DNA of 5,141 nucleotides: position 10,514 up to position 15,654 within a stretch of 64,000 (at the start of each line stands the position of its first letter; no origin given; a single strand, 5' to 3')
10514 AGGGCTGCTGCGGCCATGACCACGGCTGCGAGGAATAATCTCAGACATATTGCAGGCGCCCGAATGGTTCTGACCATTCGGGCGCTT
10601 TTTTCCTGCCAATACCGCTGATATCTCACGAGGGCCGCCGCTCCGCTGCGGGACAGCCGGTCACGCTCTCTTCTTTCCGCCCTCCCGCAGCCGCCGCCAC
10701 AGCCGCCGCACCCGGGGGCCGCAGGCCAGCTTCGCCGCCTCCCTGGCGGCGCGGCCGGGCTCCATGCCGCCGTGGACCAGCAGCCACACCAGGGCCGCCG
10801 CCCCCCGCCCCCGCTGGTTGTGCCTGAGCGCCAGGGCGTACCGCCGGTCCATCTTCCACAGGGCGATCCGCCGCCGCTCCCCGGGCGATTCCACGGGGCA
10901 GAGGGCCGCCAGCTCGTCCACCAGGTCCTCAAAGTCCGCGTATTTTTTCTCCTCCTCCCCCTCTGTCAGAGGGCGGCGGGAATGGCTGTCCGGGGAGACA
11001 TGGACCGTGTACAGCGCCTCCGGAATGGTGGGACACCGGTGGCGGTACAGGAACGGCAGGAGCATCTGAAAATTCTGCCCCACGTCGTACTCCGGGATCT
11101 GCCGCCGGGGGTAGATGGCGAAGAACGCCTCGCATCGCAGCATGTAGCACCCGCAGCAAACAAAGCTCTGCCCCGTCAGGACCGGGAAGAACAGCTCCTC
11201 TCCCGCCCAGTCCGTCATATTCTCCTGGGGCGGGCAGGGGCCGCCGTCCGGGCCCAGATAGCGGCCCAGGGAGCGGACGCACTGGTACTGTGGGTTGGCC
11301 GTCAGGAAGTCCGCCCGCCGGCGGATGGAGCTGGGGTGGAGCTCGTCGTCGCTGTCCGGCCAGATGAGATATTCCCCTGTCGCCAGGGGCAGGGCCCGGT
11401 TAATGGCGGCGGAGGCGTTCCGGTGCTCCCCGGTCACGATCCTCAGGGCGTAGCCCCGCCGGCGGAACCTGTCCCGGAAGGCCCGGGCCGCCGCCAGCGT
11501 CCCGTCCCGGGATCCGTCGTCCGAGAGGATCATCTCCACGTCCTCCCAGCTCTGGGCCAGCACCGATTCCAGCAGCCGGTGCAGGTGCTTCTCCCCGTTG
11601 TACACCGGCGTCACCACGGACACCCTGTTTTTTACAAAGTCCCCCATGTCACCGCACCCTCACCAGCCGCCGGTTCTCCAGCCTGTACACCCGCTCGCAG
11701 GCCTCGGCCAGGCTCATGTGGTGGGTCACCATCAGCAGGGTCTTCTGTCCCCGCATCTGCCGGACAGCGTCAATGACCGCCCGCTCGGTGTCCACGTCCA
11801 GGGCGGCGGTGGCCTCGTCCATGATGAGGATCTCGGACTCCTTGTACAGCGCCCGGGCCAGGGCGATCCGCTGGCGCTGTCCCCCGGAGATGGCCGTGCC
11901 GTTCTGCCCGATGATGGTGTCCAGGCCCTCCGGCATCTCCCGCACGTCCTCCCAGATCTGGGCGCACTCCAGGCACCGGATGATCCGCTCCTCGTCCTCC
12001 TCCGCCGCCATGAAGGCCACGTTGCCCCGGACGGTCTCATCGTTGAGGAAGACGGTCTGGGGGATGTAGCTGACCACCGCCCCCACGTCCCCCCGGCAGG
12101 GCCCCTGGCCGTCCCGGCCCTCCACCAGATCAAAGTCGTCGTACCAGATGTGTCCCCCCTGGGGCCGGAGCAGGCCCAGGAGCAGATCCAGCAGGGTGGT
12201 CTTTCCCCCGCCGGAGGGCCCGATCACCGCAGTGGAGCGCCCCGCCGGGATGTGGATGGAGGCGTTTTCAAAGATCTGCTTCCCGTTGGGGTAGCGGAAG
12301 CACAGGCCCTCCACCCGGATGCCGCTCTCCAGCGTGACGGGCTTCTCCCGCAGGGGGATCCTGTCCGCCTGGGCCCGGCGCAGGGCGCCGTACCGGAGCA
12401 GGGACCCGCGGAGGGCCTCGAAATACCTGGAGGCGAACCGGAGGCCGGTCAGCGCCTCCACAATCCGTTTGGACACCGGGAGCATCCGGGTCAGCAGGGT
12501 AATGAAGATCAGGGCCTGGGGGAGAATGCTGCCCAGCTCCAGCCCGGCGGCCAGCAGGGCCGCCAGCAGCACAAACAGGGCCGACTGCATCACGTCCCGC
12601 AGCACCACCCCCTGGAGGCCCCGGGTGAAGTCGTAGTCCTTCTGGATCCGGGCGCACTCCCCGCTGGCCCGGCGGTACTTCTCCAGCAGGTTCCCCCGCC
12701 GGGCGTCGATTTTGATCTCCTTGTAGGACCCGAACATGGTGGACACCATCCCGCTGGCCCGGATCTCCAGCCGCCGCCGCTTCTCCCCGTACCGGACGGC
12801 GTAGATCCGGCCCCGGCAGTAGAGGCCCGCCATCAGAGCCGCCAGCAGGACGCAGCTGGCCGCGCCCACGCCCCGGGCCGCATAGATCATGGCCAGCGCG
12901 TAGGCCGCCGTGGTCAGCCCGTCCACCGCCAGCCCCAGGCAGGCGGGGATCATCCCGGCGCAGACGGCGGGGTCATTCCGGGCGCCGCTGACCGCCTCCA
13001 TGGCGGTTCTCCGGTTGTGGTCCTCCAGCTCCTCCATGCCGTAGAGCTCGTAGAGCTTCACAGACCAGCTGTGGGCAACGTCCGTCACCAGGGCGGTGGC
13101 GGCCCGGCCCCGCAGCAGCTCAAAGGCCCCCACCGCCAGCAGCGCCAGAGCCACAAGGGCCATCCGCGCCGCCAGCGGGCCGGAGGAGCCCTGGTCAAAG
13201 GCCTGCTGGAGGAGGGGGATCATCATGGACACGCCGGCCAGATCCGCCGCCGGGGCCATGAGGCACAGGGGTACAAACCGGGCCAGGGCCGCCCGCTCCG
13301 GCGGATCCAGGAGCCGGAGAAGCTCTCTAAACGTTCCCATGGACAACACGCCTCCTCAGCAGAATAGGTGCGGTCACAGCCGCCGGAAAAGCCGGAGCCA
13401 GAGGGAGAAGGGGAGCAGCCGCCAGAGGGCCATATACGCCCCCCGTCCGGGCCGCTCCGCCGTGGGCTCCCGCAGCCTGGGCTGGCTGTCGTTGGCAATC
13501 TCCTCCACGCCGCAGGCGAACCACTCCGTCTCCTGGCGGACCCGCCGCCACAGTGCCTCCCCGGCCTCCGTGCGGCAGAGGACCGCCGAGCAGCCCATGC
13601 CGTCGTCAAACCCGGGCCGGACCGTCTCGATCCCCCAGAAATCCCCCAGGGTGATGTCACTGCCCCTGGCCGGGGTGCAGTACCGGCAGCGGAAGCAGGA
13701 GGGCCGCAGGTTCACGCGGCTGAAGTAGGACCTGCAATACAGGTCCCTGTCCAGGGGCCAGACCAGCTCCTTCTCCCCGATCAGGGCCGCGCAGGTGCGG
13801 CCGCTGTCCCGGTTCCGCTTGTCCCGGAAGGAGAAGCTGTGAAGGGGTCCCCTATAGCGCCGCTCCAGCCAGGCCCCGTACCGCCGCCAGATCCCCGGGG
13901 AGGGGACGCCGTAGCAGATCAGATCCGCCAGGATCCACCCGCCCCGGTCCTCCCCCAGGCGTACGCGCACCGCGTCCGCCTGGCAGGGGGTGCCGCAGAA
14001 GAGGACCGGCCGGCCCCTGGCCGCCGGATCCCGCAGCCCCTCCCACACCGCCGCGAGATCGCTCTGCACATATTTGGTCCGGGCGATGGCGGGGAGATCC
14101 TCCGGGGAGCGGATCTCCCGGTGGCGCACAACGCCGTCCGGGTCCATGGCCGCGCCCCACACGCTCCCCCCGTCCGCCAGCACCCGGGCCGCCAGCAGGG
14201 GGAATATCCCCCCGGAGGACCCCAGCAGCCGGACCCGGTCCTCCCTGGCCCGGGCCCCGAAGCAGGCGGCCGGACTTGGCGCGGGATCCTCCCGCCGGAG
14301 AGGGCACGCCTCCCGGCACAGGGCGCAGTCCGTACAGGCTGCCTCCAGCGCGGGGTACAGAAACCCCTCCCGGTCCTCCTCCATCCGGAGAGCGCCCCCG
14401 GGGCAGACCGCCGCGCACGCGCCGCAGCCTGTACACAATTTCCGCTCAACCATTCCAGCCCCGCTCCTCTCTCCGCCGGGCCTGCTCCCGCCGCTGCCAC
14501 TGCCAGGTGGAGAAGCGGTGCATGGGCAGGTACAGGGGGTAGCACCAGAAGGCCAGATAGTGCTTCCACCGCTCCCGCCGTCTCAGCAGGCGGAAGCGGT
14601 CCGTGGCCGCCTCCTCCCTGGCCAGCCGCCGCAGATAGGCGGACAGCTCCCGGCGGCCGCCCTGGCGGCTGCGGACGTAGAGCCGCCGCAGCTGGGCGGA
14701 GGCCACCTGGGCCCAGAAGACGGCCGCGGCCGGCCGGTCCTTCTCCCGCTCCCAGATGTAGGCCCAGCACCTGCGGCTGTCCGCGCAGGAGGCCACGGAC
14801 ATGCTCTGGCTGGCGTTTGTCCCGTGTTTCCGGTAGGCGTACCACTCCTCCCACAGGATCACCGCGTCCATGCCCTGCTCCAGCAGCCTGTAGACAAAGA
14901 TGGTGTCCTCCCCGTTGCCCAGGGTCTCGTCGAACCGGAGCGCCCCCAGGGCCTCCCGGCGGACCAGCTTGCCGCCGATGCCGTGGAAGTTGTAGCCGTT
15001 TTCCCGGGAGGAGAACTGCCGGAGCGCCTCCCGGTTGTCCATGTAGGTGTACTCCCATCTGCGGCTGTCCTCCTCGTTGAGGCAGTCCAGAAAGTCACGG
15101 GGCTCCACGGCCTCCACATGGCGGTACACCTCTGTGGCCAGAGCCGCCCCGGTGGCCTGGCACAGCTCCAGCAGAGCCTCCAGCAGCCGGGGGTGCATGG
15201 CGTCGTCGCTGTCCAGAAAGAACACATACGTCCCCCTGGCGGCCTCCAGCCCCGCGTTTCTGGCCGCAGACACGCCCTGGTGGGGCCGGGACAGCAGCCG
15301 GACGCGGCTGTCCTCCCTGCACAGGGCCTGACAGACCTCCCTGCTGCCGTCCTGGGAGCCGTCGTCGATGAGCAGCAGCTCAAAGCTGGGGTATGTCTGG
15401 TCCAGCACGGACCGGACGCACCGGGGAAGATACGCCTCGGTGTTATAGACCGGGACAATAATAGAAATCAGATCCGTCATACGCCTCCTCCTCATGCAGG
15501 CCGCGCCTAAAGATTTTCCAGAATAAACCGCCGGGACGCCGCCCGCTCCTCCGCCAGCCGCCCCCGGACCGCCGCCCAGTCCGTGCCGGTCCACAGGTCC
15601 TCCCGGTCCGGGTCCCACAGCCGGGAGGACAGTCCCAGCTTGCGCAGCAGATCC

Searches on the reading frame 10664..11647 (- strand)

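Call 7: search_protein_families(library=pfam, proteins=[window:10664-11647:-], max_evalue=0.001)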
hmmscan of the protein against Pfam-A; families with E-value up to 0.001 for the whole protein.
window:10664-11647:- (328 aa): 2 families
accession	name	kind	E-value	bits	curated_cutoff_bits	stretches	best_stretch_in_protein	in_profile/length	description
PF00535.33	Glycos_transf_2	-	1e-26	94.3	23.3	1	10-175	1-164/168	Glycosyl transferase family 2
PF13641.12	Glyco_tranf_2_3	-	1.5e-08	35.4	27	1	8-124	2-119/230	Glycosyltransferase like family 2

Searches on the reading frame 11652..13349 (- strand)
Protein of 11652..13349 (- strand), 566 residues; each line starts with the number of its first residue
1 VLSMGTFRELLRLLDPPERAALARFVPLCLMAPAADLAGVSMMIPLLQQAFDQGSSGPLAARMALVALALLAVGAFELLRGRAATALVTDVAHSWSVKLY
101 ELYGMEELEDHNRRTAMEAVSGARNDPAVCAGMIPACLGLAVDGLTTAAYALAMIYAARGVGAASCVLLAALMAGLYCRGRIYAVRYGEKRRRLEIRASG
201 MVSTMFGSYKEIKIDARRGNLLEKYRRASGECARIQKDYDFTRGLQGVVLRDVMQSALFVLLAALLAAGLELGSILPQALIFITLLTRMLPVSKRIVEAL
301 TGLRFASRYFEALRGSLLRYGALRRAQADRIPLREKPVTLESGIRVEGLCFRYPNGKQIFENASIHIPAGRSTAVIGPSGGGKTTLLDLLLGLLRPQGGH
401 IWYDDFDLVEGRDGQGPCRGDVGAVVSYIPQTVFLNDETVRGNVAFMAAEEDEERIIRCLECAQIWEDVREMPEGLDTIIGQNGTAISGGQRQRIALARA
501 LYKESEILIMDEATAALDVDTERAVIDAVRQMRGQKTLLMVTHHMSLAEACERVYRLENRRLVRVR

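Call 7: search_protein_families(library=pfam, proteins=[window:11652-13349:-], max_evalue=0.001)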
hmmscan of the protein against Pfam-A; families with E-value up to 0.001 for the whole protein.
window:11652-13349:- (566 aa): 5 families
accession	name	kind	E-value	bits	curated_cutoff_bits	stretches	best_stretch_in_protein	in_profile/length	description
PF00005.33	ABC_tran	-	1.1e-27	97.7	25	1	361-515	2-137/137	ABC transporter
PF02463.25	SMC_N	-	1.8e-07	31.2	40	1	486-559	136-213/220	RecF/RecN/SMC N terminal domain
PF13555.12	AAA_29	-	1.7e-05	24.9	27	1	360-398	12-50/61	P-loop containing region of AAA domain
PF13304.12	AAA_21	-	3.3e-05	24.6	27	0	373-396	2-25/304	AAA domain, putative AbiEii toxin, Type IV TA system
PF13481.12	AAA_25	-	0.00011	22.3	27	0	366-394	29-58/195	AAA domain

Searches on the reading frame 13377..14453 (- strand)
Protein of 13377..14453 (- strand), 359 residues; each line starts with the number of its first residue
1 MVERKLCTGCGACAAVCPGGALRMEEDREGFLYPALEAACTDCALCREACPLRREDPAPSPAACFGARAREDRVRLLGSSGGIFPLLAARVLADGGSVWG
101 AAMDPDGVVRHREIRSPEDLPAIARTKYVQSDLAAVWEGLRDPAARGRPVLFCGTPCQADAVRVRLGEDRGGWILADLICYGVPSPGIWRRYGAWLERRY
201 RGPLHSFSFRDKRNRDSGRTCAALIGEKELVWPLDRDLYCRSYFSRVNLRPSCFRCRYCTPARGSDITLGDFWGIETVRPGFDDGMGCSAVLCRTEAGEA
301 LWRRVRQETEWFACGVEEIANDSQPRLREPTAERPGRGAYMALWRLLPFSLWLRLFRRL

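Call 6: search_protein_families(library=pfam, proteins=[window:13377-14453:-], max_evalue=0.001)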
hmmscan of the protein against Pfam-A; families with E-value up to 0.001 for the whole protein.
window:13377-14453:- (359 aa): 11 families
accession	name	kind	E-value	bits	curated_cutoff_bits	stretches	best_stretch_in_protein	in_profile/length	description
PF04432.18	FrhB_FdhB_C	-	8.5e-13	48.9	23.3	1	149-308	3-139/150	Coenzyme F420 hydrogenase/dehydrogenase, beta subunit C terminus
PF12838.12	Fer4_7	-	3.5e-08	34.2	27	1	7-51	2-49/52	4Fe-4S dicluster domain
PF13187.11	Fer4_9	-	5.4e-08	33.2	27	1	7-51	2-48/52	4Fe-4S dicluster domain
PF00037.32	Fer4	-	3.9e-07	30.1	21.1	1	5-22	6-23/24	4Fe-4S binding domain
PF12797.12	Fer4_2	-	8.2e-07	29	24.5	0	2-18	5-21/22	4Fe-4S binding domain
PF13237.11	Fer4_10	-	3.7e-05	24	25.5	1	3-51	5-53/53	4Fe-4S dicluster domain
PF14697.11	Fer4_21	-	0.0001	22.8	35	1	2-52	3-53/59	4Fe-4S dicluster domain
PF13183.11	Fer4_8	-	0.00016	22.6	27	0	6-19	53-66/68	4Fe-4S dicluster domain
PF04422.18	FrhB_FdhB_N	-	0.00016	22.2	22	1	65-136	2-76/78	Coenzyme F420 hydrogenase/dehydrogenase, beta subunit N-term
PF12837.12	Fer4_6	-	0.00018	21.7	25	1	3-22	5-24/24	4Fe-4S binding domain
PF12800.12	Fer4_4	-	0.00059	20.4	24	0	6-19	3-16/17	4Fe-4S binding domain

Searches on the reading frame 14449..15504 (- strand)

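Call 46: search_protein_families(library=ncbifam, proteins=[window:14449-15504:-], max_evalue=0.001)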
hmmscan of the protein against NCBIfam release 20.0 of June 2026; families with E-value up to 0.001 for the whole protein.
window:14449-15504:- (352 aa): 24 families
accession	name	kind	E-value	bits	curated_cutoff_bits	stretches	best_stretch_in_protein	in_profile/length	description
NF007482.0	PRK10073.1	equivalog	2.8e-30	105.5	423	1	10-118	5-113/334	glycosyltransferase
NF047683.1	TeichurnBiosyTuaG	equivalog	2.5e-28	99.4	400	1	9-130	4-126/252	teichuronic acid biosynthesis protein TuaG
TIGR03965.1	mycofact_glyco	equivalog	3.3e-22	79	280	1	10-123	73-187/467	mycofactocin biosynthesis glycosyltransferase MftF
NF041875.1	EPS_EpsD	equivalog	8.6e-22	77.9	370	1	13-298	1-277/325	exopolysaccharide biosynthesis glycosyltransferase EpsD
NF050050.1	ProtGlycPglI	equivalog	1.6e-19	70.4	500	1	12-114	3-107/306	GalNAc(5)-diNAcBac-PP-undecaprenol beta-1,3-glucosyltransferase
TIGR03937.1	PgaC_IcaA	equivalog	1e-16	60.9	422.3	1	9-112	43-147/407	poly-beta-1,6-N-acetyl-D-glucosamine synthase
TIGR03111.1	glyc2_xrt_Gpos1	hypoth_equivalog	5.2e-14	51.9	363.95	1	12-112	50-153/439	TIGR03111 family XrtG-associated glycosyltransferase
TIGR04283.1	glyco_like_mftF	equivalog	3.7e-13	49.6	182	1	13-121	1-103/221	TIGR04283 family arsenosugar biosynthesis glycosyltransferase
NF053739.1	GlytfEpsEBac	equivalog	1.3e-12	47.3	450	1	13-113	3-105/265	glycosyltransferase EpsE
NF038299.1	EPS_HpsN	equivalog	1.4e-12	47.2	425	1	12-111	2-102/317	hormogonium polysaccharide biosynthesis glycosyltransferase HpsN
NF041394.1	GtaseAglG_Halo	equivalog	3.1e-12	46.4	440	1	13-120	3-112/304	glucosyl-dolichyl phosphate glucuronosyltransferase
NF047588.1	GlcsyltransPgfSStrep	equivalog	3.1e-11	43.1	500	1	13-164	3-159/308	glycosyltransferase PgfS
NF038302.1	EPS_HpsE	equivalog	3.7e-11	42.5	300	1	13-136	3-134/307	hormogonium polysaccharide biosynthesis glycosyltransferase HpsE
NF007453.0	PRK10018.1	equivalog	1.9e-10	40.9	382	1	10-114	5-110/280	colanic acid biosynthesis glycosyltransferase WcaA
TIGR04017.1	WcaA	equivalog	5.3e-10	39.4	495.75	1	11-113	5-108/279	colanic acid biosynthesis glycosyltransferase WcaA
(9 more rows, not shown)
